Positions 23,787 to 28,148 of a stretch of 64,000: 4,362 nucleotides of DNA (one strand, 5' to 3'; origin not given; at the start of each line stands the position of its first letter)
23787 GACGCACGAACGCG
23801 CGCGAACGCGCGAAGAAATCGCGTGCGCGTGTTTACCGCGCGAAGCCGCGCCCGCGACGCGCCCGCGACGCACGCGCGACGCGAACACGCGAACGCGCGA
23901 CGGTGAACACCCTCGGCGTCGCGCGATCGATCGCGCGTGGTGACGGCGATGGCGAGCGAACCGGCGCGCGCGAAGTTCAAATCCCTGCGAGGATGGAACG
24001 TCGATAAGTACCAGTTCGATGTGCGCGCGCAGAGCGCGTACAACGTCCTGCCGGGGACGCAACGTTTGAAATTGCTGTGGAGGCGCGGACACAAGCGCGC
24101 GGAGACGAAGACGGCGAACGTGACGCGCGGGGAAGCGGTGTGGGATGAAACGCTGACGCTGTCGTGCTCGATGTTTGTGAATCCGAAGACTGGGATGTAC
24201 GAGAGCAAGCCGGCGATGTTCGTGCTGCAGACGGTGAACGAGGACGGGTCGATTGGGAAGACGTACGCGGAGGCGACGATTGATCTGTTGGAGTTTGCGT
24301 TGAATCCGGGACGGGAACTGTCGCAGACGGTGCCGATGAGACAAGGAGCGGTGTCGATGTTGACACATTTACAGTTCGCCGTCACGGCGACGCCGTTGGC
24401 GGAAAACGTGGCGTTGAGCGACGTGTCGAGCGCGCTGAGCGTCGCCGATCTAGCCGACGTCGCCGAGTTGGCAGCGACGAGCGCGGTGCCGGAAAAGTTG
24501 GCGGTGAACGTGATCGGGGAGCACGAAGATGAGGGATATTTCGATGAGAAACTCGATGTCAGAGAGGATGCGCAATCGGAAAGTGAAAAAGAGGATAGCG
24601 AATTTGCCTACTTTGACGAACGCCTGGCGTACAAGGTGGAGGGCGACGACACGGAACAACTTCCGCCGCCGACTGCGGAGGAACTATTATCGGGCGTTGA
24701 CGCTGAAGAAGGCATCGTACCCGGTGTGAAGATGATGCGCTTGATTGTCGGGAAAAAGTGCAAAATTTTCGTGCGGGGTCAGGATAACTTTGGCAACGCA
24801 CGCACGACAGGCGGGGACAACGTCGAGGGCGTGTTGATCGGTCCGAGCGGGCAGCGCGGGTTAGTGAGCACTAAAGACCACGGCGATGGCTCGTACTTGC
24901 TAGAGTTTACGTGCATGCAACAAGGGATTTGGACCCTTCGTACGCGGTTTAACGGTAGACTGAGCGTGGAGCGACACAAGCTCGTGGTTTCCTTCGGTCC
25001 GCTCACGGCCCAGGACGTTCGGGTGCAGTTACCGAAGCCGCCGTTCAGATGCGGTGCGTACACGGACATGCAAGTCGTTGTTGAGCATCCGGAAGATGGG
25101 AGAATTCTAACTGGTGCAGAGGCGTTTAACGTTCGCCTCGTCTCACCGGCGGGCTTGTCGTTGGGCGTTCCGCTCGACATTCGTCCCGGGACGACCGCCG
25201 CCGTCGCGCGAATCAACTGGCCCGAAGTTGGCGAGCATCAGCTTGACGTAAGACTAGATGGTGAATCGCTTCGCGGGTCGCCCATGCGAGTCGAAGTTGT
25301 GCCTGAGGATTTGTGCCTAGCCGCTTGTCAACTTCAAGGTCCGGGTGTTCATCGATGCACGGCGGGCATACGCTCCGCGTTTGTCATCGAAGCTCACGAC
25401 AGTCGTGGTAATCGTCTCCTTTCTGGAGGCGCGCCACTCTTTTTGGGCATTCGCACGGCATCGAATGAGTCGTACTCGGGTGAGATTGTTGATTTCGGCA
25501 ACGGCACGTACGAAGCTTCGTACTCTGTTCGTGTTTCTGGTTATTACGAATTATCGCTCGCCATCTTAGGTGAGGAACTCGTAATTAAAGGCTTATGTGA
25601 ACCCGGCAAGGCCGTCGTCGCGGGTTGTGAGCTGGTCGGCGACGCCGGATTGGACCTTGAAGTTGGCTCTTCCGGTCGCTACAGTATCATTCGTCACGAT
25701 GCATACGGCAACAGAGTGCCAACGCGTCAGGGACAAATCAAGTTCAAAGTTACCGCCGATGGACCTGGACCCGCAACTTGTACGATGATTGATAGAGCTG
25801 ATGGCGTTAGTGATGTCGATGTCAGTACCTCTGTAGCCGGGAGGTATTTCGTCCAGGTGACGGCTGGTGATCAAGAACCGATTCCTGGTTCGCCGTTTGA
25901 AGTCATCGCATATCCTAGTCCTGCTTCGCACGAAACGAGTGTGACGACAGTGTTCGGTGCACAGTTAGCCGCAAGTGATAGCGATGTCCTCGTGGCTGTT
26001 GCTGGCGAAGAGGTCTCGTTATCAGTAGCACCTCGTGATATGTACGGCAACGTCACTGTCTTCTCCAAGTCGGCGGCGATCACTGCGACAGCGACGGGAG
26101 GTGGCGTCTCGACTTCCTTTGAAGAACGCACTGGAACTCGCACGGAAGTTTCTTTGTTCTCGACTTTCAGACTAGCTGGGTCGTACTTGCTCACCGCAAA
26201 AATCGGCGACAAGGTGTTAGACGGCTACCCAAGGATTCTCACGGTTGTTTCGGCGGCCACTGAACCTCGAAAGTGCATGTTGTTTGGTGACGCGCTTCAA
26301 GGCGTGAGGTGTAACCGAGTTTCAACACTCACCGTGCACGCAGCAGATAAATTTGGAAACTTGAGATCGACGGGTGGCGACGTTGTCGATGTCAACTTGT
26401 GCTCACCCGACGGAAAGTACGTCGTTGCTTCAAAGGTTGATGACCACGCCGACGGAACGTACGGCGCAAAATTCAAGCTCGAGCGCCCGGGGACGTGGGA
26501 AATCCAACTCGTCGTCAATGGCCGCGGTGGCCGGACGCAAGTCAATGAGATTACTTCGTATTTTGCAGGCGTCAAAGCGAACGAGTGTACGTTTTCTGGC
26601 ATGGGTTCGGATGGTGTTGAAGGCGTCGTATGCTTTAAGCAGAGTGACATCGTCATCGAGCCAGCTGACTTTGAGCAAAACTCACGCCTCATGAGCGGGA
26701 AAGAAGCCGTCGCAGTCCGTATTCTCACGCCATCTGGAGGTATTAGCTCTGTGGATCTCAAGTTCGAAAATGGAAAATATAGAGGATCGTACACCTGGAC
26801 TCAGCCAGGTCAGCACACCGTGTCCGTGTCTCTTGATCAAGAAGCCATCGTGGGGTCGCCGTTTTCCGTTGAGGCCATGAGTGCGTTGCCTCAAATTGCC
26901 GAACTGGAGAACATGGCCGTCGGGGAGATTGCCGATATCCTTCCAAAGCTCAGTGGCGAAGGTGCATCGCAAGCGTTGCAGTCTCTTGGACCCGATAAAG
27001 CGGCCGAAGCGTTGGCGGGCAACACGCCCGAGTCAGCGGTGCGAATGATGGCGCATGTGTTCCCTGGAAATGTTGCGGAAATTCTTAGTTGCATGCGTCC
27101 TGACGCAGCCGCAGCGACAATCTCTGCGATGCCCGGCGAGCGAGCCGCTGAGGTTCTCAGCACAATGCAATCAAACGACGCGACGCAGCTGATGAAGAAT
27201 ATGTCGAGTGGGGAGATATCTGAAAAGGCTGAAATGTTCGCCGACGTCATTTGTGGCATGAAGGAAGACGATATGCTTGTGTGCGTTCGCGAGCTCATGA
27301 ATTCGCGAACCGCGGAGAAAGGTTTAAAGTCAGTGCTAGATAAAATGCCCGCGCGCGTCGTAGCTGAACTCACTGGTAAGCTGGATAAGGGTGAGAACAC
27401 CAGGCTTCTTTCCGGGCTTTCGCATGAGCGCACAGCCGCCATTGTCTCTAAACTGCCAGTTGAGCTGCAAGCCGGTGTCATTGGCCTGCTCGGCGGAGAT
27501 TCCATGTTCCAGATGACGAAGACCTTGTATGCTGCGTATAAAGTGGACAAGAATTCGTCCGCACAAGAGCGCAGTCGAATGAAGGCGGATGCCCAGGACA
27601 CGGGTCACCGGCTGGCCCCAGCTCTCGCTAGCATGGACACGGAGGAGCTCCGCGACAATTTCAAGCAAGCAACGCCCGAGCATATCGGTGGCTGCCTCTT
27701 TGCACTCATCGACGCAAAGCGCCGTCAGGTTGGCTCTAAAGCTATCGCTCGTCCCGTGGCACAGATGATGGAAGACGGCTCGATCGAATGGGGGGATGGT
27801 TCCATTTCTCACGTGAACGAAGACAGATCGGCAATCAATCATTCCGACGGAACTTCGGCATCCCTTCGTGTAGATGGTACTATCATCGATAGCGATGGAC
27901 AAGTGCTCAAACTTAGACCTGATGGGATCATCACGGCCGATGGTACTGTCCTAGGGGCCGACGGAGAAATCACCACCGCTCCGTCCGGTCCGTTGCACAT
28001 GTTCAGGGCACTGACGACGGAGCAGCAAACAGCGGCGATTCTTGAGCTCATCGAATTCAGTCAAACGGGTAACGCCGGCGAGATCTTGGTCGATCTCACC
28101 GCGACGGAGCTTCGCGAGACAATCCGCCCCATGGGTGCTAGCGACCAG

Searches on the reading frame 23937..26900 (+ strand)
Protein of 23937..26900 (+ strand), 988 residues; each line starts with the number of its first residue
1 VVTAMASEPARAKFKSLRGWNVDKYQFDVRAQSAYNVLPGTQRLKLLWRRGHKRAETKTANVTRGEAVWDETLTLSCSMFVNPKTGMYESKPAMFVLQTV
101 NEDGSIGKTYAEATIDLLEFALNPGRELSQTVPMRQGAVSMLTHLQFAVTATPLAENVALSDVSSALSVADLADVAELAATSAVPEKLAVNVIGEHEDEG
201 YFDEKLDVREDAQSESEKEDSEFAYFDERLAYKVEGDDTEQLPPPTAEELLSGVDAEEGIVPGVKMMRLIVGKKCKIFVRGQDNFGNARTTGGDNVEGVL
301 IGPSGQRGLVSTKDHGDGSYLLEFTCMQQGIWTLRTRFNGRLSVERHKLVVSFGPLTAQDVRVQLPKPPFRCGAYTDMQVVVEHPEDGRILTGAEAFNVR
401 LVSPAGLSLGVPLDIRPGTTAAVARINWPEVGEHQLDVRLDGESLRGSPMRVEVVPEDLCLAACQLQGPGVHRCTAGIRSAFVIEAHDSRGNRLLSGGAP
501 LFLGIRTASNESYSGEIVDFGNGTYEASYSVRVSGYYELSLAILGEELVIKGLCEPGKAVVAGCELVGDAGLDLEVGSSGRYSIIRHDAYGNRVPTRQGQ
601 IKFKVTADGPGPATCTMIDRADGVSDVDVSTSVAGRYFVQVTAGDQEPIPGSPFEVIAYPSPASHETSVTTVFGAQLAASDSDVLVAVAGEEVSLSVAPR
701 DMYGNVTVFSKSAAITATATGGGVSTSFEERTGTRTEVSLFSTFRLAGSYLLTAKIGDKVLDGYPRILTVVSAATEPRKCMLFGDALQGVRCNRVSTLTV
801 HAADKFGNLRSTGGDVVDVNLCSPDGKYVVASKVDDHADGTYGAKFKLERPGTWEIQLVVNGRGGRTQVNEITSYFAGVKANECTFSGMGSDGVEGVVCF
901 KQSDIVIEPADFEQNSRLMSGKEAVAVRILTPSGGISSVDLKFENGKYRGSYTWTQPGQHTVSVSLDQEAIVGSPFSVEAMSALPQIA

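Call 4: search_protein_families(library=pfam, proteins=[window:23937-26900:+], max_evalue=0.1)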
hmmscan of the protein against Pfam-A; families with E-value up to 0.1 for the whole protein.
window:23937-26900:+ (988 aa): 10 families
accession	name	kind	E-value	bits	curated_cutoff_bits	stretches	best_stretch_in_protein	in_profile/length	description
PF00630.25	Filamin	-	1.2e-54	183.6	26.9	5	775-863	2-85/93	Filamin/ABP280 repeat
PF09134.16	Invasin_D3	-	7.5e-19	68.5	33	1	795-864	21-86/98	Invasin, domain 3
PF10358.15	NT-C2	-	3.9e-18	65.9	25.2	1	20-144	2-129/143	N-terminal C2 in EEIG1 and EHBP1 proteins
PF13115.11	YtkA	-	1.1e-07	32.9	25.9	1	817-858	40-84/85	YtkA-like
PF02369.22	Big_1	-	8.3e-05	23.1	34.9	0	587-645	26-82/93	Bacterial Ig-like domain (group 1)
PF23616.1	Ig_GEX2_N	-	8.5e-05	23.1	27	0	688-716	15-46/105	GEX2 N-terminal Ig-like domain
PF06312.18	Neurexophilin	-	0.00031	20.8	27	0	513-543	76-106/210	Neurexophilin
PF22091.2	DUF6941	-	0.016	16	27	0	423-453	95-125/125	Family of unknown function (DUF6941)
PF05751.16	FixH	-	0.025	15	23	0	836-866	112-142/150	FixH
PF20943.3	DUF4785_3rd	-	0.082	13.4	24.5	0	951-981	52-85/106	Domain of unknown function (DUF4785) C-terminal domain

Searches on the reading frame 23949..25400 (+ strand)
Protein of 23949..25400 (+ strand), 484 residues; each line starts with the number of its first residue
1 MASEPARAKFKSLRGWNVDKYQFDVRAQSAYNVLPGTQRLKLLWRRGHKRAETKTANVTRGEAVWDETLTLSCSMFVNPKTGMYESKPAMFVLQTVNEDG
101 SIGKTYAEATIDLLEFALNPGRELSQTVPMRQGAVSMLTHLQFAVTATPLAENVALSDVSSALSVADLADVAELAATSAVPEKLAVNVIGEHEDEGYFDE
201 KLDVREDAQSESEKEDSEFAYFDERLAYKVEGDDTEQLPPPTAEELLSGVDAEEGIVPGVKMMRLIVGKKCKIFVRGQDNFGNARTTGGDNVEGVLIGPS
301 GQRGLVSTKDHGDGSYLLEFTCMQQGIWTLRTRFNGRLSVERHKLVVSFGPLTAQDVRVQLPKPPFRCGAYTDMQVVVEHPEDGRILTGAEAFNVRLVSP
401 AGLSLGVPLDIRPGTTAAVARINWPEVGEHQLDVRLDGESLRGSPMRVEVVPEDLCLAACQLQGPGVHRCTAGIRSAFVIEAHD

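Call 77: find_homologous_proteins(query=window:23949-25400:+, max_evalue=0.00001)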
Query window:23949-25400:+ (484 aa): 9 proteins with E <= 0.00001 among 8000 candidates.
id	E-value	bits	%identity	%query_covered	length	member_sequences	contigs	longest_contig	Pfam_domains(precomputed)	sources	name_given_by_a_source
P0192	3.3e-246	836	75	99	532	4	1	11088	PF10358.16,PF00630.26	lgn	-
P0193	8.1e-235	798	97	75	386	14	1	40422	PF10358.16,PF00630.26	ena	-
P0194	1.5e-147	510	61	48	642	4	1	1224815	PF10358.16,PF00630.26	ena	-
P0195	2.6e-127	444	59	48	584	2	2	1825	PF10358.16,PF09134.17,PF00630.26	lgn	-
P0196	9.5e-125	435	59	46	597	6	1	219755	PF10358.16,PF00630.26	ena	-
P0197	7.2e-108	379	56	35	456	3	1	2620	PF10358.16,PF00630.26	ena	-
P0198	1.2e-52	197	43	34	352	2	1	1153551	PF10358.16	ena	-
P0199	1.2e-49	187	56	26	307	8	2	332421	PF10358.16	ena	-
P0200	5.9e-27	113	56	21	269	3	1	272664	PF10358.16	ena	-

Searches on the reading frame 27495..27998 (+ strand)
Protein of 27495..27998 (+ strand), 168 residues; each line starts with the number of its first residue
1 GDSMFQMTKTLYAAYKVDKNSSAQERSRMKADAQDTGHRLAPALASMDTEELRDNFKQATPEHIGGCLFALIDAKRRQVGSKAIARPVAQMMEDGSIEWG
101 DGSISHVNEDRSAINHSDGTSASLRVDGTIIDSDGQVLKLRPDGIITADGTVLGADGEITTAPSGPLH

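Call 86: search_protein_families(library=pfam, proteins=[window:27495-27998:+], max_evalue=1)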
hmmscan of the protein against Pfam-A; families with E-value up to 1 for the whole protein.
window:27495-27998:+ (168 aa): 4 families
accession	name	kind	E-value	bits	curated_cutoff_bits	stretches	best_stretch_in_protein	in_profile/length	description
PF20606.3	DUF6799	-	0.0093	16.1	26.8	1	116-152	29-63/63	Domain of unknown function (DUF6799)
PF18755.6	RAMA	-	0.035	14.5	35.2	0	88-137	21-63/107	Restriction Enzyme Adenine Methylase Associated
PF23044.1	SH3-C_UBE2O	-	0.063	13.6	21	0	88-107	30-51/68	UBE2O, ubiquitin binding SH3-C domain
PF11578.13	DUF3237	-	0.17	12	24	1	98-154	40-94/149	Protein of unknown function (DUF3237)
